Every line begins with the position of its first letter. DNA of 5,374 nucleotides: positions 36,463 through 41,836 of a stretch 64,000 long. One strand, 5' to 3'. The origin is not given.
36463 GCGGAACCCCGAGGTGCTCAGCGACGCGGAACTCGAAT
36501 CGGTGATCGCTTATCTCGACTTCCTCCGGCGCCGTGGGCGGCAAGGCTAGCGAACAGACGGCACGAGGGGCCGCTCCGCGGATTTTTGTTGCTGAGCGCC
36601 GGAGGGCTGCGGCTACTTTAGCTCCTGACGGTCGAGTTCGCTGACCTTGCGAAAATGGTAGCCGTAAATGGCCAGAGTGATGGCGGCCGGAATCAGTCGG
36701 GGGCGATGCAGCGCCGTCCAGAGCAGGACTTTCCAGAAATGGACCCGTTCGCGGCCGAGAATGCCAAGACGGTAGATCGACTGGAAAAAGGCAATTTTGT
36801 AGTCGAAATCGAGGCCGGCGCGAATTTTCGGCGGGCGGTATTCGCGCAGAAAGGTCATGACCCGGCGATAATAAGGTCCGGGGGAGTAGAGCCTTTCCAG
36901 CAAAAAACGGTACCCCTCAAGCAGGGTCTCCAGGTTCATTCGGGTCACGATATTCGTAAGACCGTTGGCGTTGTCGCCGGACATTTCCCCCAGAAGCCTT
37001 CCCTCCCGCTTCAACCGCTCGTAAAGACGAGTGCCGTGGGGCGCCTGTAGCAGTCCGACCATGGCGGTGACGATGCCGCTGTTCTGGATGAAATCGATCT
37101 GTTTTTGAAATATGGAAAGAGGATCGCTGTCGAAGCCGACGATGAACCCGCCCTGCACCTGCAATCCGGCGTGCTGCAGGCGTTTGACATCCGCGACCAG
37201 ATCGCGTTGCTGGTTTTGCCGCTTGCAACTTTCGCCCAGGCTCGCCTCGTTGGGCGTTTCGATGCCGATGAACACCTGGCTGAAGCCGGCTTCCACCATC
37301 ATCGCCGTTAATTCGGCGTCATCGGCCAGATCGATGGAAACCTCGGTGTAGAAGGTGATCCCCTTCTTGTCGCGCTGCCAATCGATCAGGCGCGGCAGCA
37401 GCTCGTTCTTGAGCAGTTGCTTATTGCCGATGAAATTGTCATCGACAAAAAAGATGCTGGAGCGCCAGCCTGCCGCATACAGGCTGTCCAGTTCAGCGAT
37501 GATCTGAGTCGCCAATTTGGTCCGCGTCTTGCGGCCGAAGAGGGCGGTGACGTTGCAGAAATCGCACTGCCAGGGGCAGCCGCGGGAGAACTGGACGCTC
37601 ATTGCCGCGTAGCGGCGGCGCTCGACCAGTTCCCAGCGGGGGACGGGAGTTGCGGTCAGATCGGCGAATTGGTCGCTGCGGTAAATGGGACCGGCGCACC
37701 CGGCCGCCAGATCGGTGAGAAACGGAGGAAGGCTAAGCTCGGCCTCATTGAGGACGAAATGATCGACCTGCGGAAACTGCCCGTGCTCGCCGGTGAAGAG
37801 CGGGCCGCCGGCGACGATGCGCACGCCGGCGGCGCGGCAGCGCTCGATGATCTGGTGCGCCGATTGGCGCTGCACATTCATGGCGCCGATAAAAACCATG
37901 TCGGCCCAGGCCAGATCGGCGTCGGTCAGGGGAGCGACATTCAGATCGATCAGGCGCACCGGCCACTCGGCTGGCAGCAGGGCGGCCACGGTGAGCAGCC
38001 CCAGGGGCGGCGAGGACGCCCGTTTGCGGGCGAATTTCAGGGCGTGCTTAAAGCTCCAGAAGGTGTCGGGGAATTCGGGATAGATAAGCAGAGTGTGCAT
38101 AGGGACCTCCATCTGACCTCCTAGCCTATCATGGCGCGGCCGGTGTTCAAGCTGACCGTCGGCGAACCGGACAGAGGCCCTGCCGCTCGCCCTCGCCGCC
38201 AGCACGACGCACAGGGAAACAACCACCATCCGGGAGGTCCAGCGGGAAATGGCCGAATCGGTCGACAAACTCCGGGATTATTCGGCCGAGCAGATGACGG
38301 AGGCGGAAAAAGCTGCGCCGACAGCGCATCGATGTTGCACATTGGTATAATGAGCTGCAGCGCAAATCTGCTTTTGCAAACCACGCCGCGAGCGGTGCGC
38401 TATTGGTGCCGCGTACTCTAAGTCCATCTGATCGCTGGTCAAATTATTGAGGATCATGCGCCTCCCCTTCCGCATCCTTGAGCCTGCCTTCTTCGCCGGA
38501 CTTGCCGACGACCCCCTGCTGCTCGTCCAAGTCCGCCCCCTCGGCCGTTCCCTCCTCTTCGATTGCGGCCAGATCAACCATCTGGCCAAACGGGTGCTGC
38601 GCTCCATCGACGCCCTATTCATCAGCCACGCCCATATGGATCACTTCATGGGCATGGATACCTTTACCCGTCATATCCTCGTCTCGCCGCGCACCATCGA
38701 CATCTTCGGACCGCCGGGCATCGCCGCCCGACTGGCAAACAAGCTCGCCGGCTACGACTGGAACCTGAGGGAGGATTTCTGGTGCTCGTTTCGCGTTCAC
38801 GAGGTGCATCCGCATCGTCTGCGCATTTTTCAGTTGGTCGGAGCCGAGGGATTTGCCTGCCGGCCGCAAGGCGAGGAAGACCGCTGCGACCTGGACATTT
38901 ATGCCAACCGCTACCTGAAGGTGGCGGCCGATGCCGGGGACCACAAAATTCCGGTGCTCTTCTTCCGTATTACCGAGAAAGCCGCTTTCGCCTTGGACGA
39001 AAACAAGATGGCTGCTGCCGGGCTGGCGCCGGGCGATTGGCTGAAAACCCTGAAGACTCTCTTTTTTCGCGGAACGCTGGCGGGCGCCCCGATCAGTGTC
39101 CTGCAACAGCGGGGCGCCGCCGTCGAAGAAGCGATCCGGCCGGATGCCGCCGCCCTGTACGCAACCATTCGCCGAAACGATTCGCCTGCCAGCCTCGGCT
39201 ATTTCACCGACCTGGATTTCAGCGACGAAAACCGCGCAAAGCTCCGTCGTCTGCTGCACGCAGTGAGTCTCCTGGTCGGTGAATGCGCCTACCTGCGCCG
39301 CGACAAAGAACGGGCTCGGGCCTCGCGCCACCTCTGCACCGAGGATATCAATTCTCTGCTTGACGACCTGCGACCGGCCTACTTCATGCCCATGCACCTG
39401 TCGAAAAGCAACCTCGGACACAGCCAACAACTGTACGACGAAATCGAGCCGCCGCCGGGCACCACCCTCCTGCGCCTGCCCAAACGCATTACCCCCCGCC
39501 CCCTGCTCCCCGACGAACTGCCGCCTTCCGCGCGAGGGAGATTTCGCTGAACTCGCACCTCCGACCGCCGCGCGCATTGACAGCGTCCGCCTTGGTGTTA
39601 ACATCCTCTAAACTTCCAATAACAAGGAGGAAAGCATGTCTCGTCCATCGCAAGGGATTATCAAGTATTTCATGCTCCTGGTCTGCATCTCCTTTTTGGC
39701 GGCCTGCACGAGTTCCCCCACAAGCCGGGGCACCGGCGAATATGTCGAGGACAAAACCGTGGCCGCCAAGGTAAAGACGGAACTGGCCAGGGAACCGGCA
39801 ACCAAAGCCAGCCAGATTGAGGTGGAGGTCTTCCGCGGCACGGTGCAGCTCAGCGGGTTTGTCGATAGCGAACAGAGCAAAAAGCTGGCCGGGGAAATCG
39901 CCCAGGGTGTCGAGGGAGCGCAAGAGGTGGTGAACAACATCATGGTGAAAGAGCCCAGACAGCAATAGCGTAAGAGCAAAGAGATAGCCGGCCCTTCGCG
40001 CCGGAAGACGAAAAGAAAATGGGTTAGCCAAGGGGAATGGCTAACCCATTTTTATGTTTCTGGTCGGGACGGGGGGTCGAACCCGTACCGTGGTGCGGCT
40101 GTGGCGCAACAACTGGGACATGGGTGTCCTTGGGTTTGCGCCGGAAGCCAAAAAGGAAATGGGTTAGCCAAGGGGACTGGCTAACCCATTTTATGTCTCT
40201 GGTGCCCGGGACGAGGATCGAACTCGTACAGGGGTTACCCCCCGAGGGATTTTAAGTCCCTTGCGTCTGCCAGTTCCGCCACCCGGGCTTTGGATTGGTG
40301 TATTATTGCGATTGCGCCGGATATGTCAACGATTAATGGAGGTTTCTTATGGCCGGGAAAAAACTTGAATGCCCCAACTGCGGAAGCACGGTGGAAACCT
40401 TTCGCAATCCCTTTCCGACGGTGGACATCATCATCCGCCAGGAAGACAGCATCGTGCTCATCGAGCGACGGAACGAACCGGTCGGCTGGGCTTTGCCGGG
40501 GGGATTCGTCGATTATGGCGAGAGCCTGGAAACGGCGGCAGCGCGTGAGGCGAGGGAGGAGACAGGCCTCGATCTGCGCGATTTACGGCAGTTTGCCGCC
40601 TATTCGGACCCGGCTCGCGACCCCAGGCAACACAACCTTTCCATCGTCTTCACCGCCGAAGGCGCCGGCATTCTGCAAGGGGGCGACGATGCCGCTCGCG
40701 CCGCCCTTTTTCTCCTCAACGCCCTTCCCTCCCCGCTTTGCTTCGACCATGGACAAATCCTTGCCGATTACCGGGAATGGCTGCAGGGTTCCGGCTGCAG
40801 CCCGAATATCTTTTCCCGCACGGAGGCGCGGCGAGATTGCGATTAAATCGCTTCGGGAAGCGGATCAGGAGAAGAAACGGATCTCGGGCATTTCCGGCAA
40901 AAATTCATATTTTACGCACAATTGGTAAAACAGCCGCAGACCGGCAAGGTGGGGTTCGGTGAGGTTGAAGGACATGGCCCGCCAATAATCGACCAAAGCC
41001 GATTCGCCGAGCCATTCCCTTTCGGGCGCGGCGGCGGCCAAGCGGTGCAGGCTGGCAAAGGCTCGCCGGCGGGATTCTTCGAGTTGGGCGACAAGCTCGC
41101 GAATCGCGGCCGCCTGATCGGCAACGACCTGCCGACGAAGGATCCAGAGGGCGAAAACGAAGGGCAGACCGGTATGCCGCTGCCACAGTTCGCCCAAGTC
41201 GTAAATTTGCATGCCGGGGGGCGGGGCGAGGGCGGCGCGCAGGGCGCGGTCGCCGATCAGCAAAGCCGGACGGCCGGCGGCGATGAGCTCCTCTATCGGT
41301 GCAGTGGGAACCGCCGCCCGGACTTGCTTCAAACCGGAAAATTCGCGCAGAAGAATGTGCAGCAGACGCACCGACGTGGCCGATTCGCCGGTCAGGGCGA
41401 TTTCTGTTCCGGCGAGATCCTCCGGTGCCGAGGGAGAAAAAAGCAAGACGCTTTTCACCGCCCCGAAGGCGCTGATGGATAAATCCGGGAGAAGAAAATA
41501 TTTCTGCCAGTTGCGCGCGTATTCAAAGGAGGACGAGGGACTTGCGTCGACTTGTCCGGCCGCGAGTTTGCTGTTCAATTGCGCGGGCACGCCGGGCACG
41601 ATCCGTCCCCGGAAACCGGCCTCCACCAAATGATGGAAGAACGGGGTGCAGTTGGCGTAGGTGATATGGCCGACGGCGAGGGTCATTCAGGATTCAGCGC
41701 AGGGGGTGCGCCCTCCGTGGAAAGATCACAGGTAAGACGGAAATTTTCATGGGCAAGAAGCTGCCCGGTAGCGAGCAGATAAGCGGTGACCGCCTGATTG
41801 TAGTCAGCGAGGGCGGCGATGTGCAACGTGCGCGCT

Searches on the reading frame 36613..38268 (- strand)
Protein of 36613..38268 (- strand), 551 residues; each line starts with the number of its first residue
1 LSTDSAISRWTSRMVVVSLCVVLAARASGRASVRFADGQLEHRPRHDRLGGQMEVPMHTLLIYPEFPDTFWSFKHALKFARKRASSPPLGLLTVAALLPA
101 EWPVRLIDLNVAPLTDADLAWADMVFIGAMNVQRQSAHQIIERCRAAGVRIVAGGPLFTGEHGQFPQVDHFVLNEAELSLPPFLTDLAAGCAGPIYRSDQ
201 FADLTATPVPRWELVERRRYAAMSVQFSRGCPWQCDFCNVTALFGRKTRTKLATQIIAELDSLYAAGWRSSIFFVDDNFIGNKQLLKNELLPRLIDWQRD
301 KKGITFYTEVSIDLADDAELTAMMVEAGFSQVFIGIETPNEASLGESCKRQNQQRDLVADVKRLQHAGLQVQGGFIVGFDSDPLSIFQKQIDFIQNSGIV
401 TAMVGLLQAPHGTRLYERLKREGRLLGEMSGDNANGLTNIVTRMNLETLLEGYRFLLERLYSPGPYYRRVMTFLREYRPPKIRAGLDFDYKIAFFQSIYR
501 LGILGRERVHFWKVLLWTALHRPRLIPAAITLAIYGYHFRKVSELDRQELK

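Call 53: search_protein_families(library=pfam, proteins=[window:36613-38268:-], max_evalue=0.0001)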
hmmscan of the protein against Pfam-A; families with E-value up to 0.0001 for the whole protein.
window:36613-38268:- (551 aa): 3 families
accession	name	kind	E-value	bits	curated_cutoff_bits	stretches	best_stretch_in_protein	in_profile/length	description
PF13282.11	DUF4070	-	6.5e-38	130.4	22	1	413-549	1-141/144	Domain of unknown function (DUF4070)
PF04055.27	Radical_SAM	-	3.6e-12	47.2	29.5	1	226-383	2-155/166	Radical SAM superfamily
PF02310.24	B12-binding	-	7e-09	36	32.1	1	87-180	13-117/121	B12 binding domain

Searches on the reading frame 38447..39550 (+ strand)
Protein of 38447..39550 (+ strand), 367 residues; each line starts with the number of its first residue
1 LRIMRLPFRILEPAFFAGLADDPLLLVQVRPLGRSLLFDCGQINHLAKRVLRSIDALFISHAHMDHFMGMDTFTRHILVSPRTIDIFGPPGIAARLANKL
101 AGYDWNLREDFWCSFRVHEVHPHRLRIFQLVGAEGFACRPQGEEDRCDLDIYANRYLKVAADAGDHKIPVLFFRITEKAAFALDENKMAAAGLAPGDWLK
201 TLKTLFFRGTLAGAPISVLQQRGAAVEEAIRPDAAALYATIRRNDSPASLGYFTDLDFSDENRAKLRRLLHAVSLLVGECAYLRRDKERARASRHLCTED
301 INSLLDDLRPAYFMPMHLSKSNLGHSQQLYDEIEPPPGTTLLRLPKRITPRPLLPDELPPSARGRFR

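Call 53: search_protein_families(library=pfam, proteins=[window:38447-39550:+], max_evalue=0.0001)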
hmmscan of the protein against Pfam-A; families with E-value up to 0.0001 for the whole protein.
window:38447-39550:+ (367 aa): 1 family
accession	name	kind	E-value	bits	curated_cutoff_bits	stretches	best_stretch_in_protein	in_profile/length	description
PF12706.13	Lactamase_B_2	-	1e-12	48.6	27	1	48-124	25-94/200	Beta-lactamase superfamily domain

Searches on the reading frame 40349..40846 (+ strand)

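Call 53: search_protein_families(library=pfam, proteins=[window:40349-40846:+], max_evalue=0.0001)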
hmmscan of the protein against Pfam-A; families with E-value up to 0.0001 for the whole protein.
window:40349-40846:+ (165 aa): 1 family
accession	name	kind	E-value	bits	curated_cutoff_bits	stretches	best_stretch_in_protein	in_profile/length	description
PF00293.34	NUDIX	-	2.3e-22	79.9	21.1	1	23-140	4-133/134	NUDIX domain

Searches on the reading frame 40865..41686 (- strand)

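Call 53: search_protein_families(library=pfam, proteins=[window:40865-41686:-], max_evalue=0.0001)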
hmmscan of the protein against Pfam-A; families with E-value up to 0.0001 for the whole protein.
window:40865-41686:- (273 aa): 1 family
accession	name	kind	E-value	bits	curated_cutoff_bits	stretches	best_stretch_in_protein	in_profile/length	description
PF02621.19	VitK2_biosynth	-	7.4e-73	245.6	26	1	3-258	1-251/252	Menaquinone biosynthesis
